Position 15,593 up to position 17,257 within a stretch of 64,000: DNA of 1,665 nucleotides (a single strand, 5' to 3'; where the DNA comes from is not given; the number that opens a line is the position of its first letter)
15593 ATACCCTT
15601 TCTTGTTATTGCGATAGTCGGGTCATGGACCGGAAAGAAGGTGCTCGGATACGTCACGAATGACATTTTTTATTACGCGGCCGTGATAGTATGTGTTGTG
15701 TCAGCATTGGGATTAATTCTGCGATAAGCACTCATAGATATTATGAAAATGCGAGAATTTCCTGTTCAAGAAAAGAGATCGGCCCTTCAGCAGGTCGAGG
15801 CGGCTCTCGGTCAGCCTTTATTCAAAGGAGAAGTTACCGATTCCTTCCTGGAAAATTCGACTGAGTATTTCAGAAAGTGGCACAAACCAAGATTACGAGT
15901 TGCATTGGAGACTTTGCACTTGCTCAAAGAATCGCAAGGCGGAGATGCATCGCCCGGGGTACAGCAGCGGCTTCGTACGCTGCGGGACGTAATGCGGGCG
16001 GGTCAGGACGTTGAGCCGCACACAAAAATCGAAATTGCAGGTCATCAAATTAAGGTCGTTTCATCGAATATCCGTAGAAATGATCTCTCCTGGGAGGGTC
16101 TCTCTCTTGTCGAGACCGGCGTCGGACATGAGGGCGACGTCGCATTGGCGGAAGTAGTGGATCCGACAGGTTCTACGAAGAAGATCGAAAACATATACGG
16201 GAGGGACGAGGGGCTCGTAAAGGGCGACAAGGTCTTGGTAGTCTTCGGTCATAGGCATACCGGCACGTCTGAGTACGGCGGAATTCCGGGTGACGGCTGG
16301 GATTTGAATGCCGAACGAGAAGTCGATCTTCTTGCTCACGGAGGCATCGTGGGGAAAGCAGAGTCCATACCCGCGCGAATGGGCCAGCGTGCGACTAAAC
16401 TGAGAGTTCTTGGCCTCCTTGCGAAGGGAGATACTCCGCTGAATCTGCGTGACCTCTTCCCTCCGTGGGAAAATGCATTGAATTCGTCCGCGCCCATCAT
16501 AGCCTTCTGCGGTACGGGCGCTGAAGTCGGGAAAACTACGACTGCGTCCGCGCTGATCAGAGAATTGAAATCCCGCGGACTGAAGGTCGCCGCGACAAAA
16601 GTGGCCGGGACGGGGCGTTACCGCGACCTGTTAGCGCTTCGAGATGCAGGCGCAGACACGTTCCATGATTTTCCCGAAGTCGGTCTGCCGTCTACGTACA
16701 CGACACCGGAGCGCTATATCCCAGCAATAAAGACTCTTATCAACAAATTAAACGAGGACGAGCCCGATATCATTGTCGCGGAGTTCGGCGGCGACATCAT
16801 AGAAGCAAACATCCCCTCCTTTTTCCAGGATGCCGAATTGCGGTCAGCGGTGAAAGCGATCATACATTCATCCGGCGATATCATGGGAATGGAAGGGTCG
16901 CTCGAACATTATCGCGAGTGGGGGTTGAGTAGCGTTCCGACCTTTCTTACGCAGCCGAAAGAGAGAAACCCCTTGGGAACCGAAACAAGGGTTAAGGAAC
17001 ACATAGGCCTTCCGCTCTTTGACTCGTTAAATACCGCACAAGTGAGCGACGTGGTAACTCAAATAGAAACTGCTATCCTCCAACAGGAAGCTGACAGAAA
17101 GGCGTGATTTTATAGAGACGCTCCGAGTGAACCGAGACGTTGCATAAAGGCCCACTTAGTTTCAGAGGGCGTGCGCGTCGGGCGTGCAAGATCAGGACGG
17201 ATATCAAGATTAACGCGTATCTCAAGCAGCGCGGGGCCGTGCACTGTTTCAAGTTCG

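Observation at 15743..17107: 454-aa DUF1611-like P-loop protein convergent with ppd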

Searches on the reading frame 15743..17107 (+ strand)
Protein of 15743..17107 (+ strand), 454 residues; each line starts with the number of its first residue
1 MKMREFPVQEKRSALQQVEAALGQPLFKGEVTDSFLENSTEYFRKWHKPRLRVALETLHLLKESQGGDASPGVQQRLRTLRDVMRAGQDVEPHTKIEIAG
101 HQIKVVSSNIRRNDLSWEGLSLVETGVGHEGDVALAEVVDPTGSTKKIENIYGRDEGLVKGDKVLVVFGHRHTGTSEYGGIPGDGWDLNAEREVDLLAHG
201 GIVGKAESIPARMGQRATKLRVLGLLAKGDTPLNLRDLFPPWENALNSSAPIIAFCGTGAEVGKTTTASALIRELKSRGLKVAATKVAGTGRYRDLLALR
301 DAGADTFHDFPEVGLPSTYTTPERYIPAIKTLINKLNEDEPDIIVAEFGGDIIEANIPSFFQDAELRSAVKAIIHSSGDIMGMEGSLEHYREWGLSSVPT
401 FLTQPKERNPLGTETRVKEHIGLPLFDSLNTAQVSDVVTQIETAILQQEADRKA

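Call 6: search_protein_families(library=pfam, proteins=[window:15743-17107:+], max_evalue=0.01)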
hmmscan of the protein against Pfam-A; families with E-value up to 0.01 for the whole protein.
window:15743-17107:+ (454 aa): 4 families
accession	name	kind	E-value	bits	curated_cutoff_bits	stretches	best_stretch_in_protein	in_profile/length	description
PF01656.29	CbiA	-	1.3e-05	25.6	25.4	1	253-290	1-38/125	CobQ/CobB/MinD/ParA nucleotide binding domain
PF07755.17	DUF1611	-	3.8e-05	23.6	25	1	248-286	10-48/201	Domain of unknown function (DUF1611_C) P-loop domain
PF03205.20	MobB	-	0.00031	21.1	26.6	1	252-306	1-59/133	Molybdopterin guanine dinucleotide synthesis protein B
PF13500.12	AAA_26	-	0.0019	18.5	27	1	257-324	7-66/198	AAA domain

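Call 7: search_protein_families(library=ncbifam, proteins=[window:15743-17107:+], max_evalue=0.01)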
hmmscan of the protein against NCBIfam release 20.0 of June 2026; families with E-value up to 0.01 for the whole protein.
window:15743-17107:+ (454 aa): 6 families
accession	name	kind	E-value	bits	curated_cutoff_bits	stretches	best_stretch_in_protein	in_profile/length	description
TIGR00347.1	bioD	equivalog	0.0002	21.5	83.3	1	256-294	3-41/166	dethiobiotin synthase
NF011056.0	PRK14489.1-1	equivalog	0.00035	19.8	379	1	243-289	196-241/363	bifunctional molybdenum cofactor guanylyltransferase MobA/molybdopterin-guanine dinucleotide biosynthesis adaptor protein MobB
NF011060.0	PRK14491.1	equivalog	0.0034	15.9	532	1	248-347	9-112/598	bifunctional molybdopterin-guanine dinucleotide biosynthesis adaptor protein MobB/molybdopterin molybdotransferase MoeA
TIGR00176.1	mobB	equivalog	0.0036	17.3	76.2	1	261-307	9-60/155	molybdopterin-guanine dinucleotide biosynthesis protein B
NF002204.1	PRK01077.1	equivalog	0.0055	15.7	254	1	255-287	6-38/420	cobyrinic acid a,c-diamide synthase CobB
NF001989.1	PRK00784.1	equivalog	0.0072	15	273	0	253-285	3-35/480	cobyric acid synthase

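Call 8: search_solved_structures(query=window:15743-17107:+, max_evalue=10, show_alignments=2)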
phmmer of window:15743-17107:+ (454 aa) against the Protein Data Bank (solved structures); distinct sequences matched with E-value up to 10: 7.
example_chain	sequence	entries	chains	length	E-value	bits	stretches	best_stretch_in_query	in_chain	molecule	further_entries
3fgn_A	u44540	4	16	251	0.1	14.5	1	248-296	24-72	Dethiobiotin synthetase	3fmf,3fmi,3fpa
6cve_A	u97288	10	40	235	0.18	13.7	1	251-298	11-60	ATP-dependent dethiobiotin synthetase BioD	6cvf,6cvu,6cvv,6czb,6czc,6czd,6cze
6nka_A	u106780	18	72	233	0.18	13.7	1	251-298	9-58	ATP-dependent dethiobiotin synthetase BioD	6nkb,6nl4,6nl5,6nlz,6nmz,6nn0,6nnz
4wop_A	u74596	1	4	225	0.22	13.4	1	251-298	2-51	ATP-dependent dethiobiotin synthetase BioD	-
1dts_A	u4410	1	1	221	0.32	12.8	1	256-308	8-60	DETHIOBIOTIN SYNTHETASE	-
1a82_A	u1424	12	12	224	0.34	12.8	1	256-308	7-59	DETHIOBIOTIN SYNTHETASE | PROTEIN (DETHIOBIOTIN SYNTHETASE) | DETHIOBIOTIN SYNTHASE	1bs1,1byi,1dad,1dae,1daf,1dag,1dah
6ome_A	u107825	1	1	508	1.2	11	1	211-272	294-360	Probable cytosol aminopeptidase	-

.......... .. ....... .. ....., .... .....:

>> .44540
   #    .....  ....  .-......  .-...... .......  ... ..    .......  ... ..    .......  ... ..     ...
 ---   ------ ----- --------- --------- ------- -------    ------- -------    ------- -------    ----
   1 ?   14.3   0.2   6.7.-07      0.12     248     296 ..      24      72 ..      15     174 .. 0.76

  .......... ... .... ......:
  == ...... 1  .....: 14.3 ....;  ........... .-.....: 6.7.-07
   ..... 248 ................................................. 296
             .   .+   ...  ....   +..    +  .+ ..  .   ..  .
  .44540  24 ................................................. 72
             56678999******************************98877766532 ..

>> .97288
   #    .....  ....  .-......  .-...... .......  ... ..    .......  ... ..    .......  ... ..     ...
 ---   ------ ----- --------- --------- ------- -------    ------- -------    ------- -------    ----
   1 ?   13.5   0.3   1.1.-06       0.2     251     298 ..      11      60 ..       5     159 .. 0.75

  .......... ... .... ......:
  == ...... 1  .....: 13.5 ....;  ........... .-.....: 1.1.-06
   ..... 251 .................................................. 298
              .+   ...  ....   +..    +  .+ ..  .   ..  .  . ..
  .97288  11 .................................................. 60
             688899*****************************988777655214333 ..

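Call 9: find_homologous_proteins(query=window:15743-17107:+)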
Query window:15743-17107:+ (454 aa): 37 proteins with E <= 0.001 among 8000 candidates.
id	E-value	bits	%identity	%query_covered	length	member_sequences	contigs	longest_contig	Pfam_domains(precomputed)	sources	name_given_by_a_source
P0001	0.0e+0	1016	100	100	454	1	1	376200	PF07755.18,PF01656.30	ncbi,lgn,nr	ncbi:DUF1611 domain-containing protein [Candidatus Kaiserbacteria bacterium]|nr:DUF1611 domain-conta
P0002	1.6e-170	586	60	98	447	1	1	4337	-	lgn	-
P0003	2.9e-168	578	56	99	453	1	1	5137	PF01656.30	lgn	-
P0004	5.5e-139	482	59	82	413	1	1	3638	-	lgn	-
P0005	1.1e-133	464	56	82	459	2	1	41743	-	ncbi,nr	ncbi:NAD-dependent epimerase/dehydratase family protein [Patescibacteria group bacterium]|nr:NAD-dep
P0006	2.5e-106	374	46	94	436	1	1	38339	-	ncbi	ncbi:MAG: hypothetical protein V1926_05325 [Candidatus Peregrinibacteria bacterium]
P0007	5.4e-103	363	44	95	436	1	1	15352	-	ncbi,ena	-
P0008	2.0e-102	361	45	94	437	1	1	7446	-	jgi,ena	-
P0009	2.6e-100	354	44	93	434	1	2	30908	-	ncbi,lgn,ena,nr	ncbi:MAG: hypothetical protein O3A80_03135 [bacterium]|nr:hypothetical protein [bacterium]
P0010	4.8e-100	353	44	95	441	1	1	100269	-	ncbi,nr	ncbi:MAG: hypothetical protein PHH13_00790 [Candidatus Peribacteraceae bacterium]|nr:hypothetical pr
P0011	2.9e-98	348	46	91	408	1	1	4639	-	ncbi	-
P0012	7.7e-97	343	42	94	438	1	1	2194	-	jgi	jgi:hypothetical protein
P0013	1.4e-96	342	49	76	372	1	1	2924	PF01656.30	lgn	-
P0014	2.4e-94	335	49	76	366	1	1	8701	PF01656.30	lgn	-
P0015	5.2e-94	334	48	76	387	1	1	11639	PF07755.18,PF01656.30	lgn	-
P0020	7.1e-75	270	46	69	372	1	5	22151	PF07755.18,PF01656.30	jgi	jgi:molybdopterin-guanine dinucleotide biosynthesis protein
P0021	7.1e-71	257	43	76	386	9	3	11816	PF07755.18,PF01656.30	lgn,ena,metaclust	metaclust:status=active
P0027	8.1e-67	244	42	77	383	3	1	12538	PF07755.18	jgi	jgi:hypothetical protein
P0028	1.2e-64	237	44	61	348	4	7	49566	-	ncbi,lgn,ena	-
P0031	1.4e-28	118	37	49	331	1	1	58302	PF07755.18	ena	-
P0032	1.1e-25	108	30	72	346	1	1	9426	PF07755.18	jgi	jgi:hypothetical protein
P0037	1.2e-23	102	29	66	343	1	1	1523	PF07755.18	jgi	-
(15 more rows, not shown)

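Call 14: find_encoding_contigs(protein=P0005, flank=10000, max_places=2)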
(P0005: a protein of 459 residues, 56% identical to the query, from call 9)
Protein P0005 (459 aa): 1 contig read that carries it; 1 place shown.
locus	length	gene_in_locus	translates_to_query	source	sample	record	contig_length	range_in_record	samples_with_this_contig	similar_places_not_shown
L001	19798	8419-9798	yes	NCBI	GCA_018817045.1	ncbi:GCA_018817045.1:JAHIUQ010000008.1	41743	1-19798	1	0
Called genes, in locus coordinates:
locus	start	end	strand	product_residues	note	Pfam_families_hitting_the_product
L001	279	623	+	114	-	-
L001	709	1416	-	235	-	PF20260:PUA_4 (weak), PF04452:Methyltrans_RNA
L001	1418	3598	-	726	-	PF13491:FtsK_4TM, PF17854:FtsK_alpha, PF01580:FtsK_SpoIIIE, PF20703:nSTAND1 (faint), PF09397:FtsK_gamma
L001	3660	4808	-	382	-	PF01594:AI-2E_transport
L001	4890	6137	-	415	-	PF00919:UPF0004, PF04055:Radical_SAM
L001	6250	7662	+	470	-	PF00171:Aldedh, PF05893:LuxC (weak)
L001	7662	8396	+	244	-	PF01925:TauE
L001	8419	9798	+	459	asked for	-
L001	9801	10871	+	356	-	PF02729:OTCace_N, PF00185:OTCace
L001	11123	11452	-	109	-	-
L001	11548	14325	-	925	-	PF00690:Cation_ATPase_N, PF00122:E1-E2_ATPase, PF08282:Hydrolase_3 (faint), PF13246:Cation_ATPase, PF00702:Hydrolase, PF00689:Cation_ATPase_C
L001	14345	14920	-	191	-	PF13875:DUF4202, PF01966:HD (weak)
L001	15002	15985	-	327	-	-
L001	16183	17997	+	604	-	PF00009:GTP_EFTU, PF00071:Ras (weak), PF01926:MMR_HSR1 (faint), PF22042:EF-G_D2 (weak), PF03144:GTP_EFTU_D2, PF00679:EFG_C, PF06421:LepA_C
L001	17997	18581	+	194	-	PF00677:Lum_binding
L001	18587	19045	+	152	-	PF00885:DMRL_synthase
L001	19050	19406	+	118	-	PF01740:STAS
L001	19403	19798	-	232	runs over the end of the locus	-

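Call 15: find_encoding_contigs(protein=P0010, flank=10000, max_places=2)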
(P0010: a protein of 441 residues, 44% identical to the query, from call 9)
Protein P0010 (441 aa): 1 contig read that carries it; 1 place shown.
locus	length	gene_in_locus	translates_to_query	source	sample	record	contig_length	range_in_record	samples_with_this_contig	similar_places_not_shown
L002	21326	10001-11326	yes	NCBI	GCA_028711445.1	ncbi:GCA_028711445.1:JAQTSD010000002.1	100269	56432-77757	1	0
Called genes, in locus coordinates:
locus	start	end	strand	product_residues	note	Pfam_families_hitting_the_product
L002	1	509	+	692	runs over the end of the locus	PF03030:H_PPase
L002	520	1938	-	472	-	PF14793:DUF4478, PF03641:Lysine_decarbox, PF11892:PpnN_C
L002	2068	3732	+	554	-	PF06418:CTP_synth_N, PF00117:GATase, PF07722:Peptidase_C26 (faint)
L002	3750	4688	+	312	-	PF01180:DHO_dh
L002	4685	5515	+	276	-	PF00175:NAD_binding_1, PF10418:DHODB_Fe-S_bind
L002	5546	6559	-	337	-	PF04389:Peptidase_M28 (weak), PF01546:Peptidase_M20, PF07687:M20_dimer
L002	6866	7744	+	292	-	PF13714:PEP_mutase, PF00463:ICL (weak)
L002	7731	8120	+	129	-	PF02776:TPP_enzyme_N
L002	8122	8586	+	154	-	PF02775:TPP_enzyme_C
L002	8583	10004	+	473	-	PF00171:Aldedh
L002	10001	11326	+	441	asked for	-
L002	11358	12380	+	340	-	PF02729:OTCace_N, PF00185:OTCace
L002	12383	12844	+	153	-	PF00702:Hydrolase (weak)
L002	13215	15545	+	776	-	PF00982:Glyco_transf_20, PF02358:Trehalose_PPase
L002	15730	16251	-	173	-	PF04191:PEMT, PF04140:ICMT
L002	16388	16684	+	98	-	PF10418:DHODB_Fe-S_bind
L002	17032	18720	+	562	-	-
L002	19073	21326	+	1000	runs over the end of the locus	PF04851:ResIII, PF27151:YagJ (faint)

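Call 16: find_encoding_contigs(protein=P0028, flank=10000, max_places=3)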
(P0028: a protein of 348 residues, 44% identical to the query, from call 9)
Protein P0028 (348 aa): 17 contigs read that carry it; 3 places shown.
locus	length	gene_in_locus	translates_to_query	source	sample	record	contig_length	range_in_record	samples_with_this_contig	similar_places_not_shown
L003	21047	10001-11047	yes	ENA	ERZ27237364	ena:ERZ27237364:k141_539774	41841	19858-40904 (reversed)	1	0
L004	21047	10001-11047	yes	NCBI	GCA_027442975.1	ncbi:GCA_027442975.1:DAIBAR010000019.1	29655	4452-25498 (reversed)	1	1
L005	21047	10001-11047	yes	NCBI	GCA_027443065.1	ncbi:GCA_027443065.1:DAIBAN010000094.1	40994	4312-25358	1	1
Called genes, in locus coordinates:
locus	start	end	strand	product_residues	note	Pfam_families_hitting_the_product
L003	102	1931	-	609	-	PF00067:p450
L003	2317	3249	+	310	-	PF02401:LYTB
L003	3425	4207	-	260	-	PF00106:adh_short, PF08659:KR, PF23441:SDR (weak), PF13561:adh_short_C2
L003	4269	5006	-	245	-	PF06314:ADC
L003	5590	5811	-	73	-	PF18917:LiaI-LiaF-like_TM1 (faint), PF22570:LiaF-TM (faint)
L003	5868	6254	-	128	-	PF18917:LiaI-LiaF-like_TM1, PF22570:LiaF-TM (weak)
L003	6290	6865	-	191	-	PF04542:Sigma70_r2, PF08281:Sigma70_r4_2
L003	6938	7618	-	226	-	PF01613:Flavin_Reduct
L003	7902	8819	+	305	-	PF13714:PEP_mutase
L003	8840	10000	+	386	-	PF02776:TPP_enzyme_N, PF02775:TPP_enzyme_C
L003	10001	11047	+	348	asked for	-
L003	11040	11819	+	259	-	PF01925:TauE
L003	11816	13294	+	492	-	PF00171:Aldedh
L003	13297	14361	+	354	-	PF02729:OTCace_N, PF00185:OTCace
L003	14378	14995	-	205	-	PF00440:TetR_N, PF13305:TetR_C_33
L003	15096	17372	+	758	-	PF00890:FAD_binding_2, PF01593:Amino_oxidase, PF13450:NAD_binding_8, PF00175:NAD_binding_1 (weak)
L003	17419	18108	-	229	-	PF00702:Hydrolase, PF13419:HAD_2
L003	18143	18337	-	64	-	-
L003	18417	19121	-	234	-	PF02798:GST_N, PF13409:GST_N_2, PF13417:GST_N_3, PF22041:GST_C_7, PF00043:GST_C (weak), PF13410:GST_C_2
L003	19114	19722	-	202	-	PF00440:TetR_N, PF16859:TetR_C_11 (weak), PF16925:TetR_C_13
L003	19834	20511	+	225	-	PF01323:DSBA, PF13098:Thioredoxin_2 (faint), PF13462:Thioredoxin_4 (faint), PF13743:Thioredoxin_5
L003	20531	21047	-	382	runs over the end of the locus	PF00890:FAD_binding_2 (weak), PF01266:DAO (faint), PF13450:NAD_binding_8, PF01593:Amino_oxidase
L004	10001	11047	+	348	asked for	-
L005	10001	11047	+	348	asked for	-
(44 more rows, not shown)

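Call 20: predict_structure(alignment_id=A1)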
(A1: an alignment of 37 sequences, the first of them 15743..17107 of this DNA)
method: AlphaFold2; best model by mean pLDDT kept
length: 454 residues; sequences in the alignment: 37
mean_pLDDT: 92.1   pTM: 0.81
mean pLDDT of the five models: 92.1, 91.8, 91.0, 90.9, 90.9
residues with pLDDT >= 90: 357; 70-90: 71; 50-70: 20; < 50: 6
segments of 3 or more residues with pLDDT < 50: 89-91
pLDDT, mean of each block of 10 residues (from residue 1): 66 88 78 59 80 90 89 87 66 77 96 88 97 98 96 95 98 94 94 96 97 93 97 96 97 95 95 98 98 95 96 97 98 98 97 96 98 96 97 98 93 96 97 98 97 93
secondary structure, 60 per line:
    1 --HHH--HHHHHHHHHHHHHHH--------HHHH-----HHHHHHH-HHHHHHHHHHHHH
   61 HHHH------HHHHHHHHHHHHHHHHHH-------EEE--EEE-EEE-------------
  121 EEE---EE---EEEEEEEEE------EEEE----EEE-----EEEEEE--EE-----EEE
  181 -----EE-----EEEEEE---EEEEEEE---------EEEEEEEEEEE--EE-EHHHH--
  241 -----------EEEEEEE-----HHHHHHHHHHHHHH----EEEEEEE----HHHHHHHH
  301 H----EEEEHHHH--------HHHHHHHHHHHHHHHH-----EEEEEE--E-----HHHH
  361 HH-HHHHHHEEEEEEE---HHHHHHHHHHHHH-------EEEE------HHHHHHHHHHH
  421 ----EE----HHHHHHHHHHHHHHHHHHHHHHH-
elements in order: H8-22 H31-34 H40-46 H48-64 H71-88 E96-98 E101-103 E105-107 E121-123 E132-140 E147-150 E155-157 E163-168 E178-180 E193-198 E202-208 E218-228 H235-238 E252-258 H264-277 E282-288 H293-301 E306-309 H310-313 H322-337 E343-348 H357-362 H364-369 E370-376 H380-392 E400-403 H410-420 H431-453

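Call 24: fold_search(model_id=the predicted structure, library=pdb)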
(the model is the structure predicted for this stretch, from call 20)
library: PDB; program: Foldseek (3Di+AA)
matches with E <= 10: 1762; with E <= 0.001: 245
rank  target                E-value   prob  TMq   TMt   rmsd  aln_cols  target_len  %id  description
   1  2hf8_B                8.5e-07  1.00  0.31  0.61   4.7       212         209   16  Crystal structure of HypB from Methanocaldococcus jannaschii in the triphosphate form, in complex with zinc (released 2006-07-04)
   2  1qzx_A                1.9e-06  1.00  0.31  0.32  12.0       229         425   20  Crystal structure of the complete core of archaeal SRP and implications for inter-domain communication (released 2003-11-18)
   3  4ak9_A                2.2e-06  1.00  0.29  0.41  11.4       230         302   15  Structure of chloroplast FtsY from Physcomitrella patens (released 2013-01-16)
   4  1jpn_A                2.8e-06  1.00  0.31  0.44   7.8       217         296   16  GMPPNP Complex of SRP GTPase NG Domain (released 2002-02-02)
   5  6cy1_B                4.2e-06  1.00  0.26  0.36  19.2       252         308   16  Crystal structure of Signal recognition particle receptor FtsY from Elizabethkingia anophelis (released 2018-05-02)
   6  7o9g                  4.5e-06  1.00  0.31  0.45  11.8       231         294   12  Escherichia coli Ffh in complex with ppGpp (released 2022-02-02)
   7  4ak9_B                5.0e-06  1.00  0.28  0.41  11.5       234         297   16  Structure of chloroplast FtsY from Physcomitrella patens (released 2013-01-16)
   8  1jpn_B                6.4e-06  1.00  0.30  0.43  12.2       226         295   15  GMPPNP Complex of SRP GTPase NG Domain (released 2002-02-02)
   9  5l3v_A                6.8e-06  1.00  0.30  0.43  12.2       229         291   17  Structure of the crenarchaeal SRP54 GTPase bound to GDP (released 2016-06-08)
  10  5l3s_G                6.8e-06  1.00  0.29  0.44  12.1       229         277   18  Structure of the GTPase heterodimer of crenarchaeal SRP54 and FtsY (released 2016-06-08)
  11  3jaj_z                6.8e-06  1.00  0.28  0.30  12.2       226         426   16  Structure of the engaged state of the mammalian SRP-ribosome complex (released 2015-08-05)
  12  5l3s_E                7.6e-06  1.00  0.29  0.44  12.3       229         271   19  Structure of the GTPase heterodimer of crenarchaeal SRP54 and FtsY (released 2016-06-08)
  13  2og2                  8.1e-06  1.00  0.30  0.43  11.7       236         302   16  Crystal structure of chloroplast FtsY from Arabidopsis thaliana (released 2007-12-11)
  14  3dm5_B                9.1e-06  1.00  0.29  0.31  15.6       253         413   16  Structures of SRP54 and SRP19, the two proteins assembling the ribonucleic core of the Signal Recognition Particle fro (released 2008-11-04)
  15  5l3s_A                9.7e-06  1.00  0.30  0.46  12.2       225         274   20  Structure of the GTPase heterodimer of crenarchaeal SRP54 and FtsY (released 2016-06-08)
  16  2g0t_B                1.0e-05  1.00  0.29  0.37   6.1       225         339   16  Crystal structure of a putative nucleotide binding protein (tm0796) from Thermotoga maritima at 2.67 A resolution (released 2006-02-28)
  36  7xrj                  2.8e-05  1.00  0.29  0.37   6.0       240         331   16  crystal structure of N-acetyltransferase DgcN-25328 (released 2023-02-01)
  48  2g0t_A                4.5e-05  1.00  0.28  0.36   6.1       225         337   17  Crystal structure of a putative nucleotide binding protein (tm0796) from Thermotoga maritima at 2.67 A resolution (released 2006-02-28)
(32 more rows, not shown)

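Call 34: search_protein_representatives(alignment_id=A1)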
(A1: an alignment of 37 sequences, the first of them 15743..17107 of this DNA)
Query: 37 sequences, 360 profile positions. Proteins with E-value up to 0.001 (for the whole library): 1748; up to 1e-10: 1206; up to 1e-30: 589. The best 150 are listed.
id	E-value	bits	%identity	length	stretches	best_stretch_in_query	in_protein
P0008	7.4e-155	531.7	-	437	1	5-357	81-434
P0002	1.0e-149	514.8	-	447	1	4-356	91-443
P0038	9.5e-135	465.5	-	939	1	5-353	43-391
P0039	2.6e-133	460.8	-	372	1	9-354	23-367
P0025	2.5e-129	447.7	-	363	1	13-355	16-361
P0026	1.8e-128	444.9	-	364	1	14-357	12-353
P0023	1.8e-122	425.1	-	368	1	5-355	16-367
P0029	7.9e-119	413.2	-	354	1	7-358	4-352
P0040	6.0e-116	403.7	-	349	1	15-357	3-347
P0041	1.1e-108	379.8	-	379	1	8-356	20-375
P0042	2.9e-108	378.4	-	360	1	12-354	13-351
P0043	4.0e-104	364.8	-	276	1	7-262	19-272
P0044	5.5e-103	361.0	-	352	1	15-354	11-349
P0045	1.2e-101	356.7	-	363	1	14-354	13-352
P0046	3.2e-99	348.7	-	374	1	14-356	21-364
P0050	1.2e-89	317.1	-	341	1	18-351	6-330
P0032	3.8e-89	315.5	-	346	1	14-357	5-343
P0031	1.9e-85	303.3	-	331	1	17-275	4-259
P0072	9.1e-76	271.5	-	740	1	17-356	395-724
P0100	8.3e-66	238.7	-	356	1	16-344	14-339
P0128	1.7e-58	214.7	-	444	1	17-346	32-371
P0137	4.4e-58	213.3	-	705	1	15-336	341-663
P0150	9.8e-57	208.9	-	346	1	14-348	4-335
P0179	7.8e-54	199.3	-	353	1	15-352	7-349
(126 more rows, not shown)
